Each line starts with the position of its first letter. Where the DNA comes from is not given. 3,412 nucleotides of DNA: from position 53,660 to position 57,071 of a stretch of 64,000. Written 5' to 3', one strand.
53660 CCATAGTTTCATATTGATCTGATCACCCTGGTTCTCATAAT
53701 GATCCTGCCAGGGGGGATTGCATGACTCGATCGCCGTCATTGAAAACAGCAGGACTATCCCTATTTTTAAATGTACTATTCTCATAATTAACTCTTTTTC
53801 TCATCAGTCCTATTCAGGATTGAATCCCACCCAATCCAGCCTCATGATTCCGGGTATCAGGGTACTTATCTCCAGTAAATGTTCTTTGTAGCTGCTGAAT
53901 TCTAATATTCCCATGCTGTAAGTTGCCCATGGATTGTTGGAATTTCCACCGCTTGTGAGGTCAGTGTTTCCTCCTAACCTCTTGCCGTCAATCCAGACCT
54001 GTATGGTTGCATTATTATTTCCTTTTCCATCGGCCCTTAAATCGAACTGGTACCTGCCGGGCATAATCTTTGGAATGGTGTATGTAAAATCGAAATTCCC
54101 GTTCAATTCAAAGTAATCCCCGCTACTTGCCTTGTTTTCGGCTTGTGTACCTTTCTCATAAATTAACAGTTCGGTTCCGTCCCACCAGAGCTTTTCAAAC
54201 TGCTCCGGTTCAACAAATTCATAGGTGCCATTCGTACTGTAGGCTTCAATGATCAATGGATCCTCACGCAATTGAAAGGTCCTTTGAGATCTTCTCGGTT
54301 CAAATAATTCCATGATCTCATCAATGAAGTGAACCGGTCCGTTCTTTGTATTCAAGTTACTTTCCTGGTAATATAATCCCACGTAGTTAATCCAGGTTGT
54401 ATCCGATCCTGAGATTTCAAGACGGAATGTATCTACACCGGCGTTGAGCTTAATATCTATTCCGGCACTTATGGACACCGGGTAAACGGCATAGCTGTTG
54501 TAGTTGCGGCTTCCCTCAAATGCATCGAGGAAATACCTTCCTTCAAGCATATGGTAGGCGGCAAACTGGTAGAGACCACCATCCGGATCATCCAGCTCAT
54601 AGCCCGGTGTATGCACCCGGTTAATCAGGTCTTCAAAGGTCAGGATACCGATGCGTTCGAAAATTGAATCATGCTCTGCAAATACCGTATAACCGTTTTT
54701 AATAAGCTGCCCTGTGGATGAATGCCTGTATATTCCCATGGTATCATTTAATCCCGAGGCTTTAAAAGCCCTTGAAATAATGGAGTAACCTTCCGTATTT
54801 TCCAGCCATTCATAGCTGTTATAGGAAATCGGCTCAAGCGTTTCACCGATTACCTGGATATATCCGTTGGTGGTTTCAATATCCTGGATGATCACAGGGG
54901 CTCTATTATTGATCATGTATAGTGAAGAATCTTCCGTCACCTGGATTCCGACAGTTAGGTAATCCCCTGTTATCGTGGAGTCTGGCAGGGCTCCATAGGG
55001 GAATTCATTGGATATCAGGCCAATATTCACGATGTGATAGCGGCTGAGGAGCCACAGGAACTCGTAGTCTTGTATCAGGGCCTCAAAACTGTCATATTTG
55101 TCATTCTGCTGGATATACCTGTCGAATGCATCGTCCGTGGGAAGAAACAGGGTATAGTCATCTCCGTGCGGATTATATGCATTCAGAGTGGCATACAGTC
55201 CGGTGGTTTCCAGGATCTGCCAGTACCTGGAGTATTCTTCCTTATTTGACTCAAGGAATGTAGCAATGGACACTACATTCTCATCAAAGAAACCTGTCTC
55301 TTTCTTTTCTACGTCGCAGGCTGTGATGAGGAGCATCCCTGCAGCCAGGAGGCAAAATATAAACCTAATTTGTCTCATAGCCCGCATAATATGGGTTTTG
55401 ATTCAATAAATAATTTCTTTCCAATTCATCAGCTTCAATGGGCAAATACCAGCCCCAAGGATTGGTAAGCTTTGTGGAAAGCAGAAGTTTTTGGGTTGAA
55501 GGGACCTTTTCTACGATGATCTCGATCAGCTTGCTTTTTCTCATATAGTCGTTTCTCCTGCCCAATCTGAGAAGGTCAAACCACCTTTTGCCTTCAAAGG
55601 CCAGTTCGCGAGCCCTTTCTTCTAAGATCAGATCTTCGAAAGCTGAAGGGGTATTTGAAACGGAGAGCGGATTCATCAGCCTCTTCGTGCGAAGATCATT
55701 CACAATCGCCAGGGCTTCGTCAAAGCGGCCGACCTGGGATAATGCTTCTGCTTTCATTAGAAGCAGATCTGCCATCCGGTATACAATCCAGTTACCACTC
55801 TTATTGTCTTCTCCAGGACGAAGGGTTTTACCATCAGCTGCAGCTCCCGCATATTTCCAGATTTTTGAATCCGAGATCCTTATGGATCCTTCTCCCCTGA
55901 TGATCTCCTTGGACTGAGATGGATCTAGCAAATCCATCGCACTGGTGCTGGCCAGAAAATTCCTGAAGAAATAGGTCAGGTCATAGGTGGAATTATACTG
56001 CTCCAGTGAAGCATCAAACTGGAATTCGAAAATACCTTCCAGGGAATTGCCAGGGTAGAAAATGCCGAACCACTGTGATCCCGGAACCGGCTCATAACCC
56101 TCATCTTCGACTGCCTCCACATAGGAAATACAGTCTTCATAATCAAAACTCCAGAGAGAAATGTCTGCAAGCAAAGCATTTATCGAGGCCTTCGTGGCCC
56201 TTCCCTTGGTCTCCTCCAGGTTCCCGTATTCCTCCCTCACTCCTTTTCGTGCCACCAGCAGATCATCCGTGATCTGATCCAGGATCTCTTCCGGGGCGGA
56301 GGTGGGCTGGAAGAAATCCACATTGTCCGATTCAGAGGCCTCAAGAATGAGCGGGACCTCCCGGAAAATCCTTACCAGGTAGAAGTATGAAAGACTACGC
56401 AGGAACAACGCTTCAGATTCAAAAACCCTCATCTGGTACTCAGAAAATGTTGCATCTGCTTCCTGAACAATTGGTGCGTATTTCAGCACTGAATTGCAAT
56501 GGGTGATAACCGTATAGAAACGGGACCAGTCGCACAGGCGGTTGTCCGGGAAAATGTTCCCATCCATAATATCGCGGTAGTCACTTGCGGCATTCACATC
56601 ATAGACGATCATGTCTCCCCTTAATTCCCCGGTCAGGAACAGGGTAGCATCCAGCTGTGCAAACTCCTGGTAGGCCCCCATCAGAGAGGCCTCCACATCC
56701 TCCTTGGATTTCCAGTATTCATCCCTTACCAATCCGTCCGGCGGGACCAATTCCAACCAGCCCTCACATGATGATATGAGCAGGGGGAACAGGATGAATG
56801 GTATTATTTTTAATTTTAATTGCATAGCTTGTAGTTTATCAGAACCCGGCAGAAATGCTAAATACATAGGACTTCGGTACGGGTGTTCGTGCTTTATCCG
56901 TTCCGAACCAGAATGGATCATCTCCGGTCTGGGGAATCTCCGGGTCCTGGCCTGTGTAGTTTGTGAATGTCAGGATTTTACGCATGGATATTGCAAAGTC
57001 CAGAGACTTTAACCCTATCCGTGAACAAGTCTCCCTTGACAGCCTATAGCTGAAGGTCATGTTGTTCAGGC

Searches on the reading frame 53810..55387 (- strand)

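Call 46: search_protein_families(library=pfam, proteins=[window:53810-55387:-], max_evalue=0.0001)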
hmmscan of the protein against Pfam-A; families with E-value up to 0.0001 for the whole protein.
window:53810-55387:- (525 aa): 1 family
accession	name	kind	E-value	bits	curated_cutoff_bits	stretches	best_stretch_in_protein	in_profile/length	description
PF02469.27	Fasciclin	-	2e-21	76.9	22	1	51-186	2-123/123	Fasciclin domain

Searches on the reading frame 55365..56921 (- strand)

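Call 46: search_protein_families(library=pfam, proteins=[window:55365-56921:-], max_evalue=0.0001)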
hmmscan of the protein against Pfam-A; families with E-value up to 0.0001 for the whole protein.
window:55365-56921:- (518 aa): 2 families
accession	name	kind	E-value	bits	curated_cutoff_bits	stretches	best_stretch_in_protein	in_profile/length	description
PF07980.17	SusD_RagB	-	1.1e-27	97.9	23.1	1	369-512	147-297/297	SusD family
PF14322.12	SusD-like_3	-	4.1e-15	57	27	1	55-255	2-190/191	Starch-binding associating with outer membrane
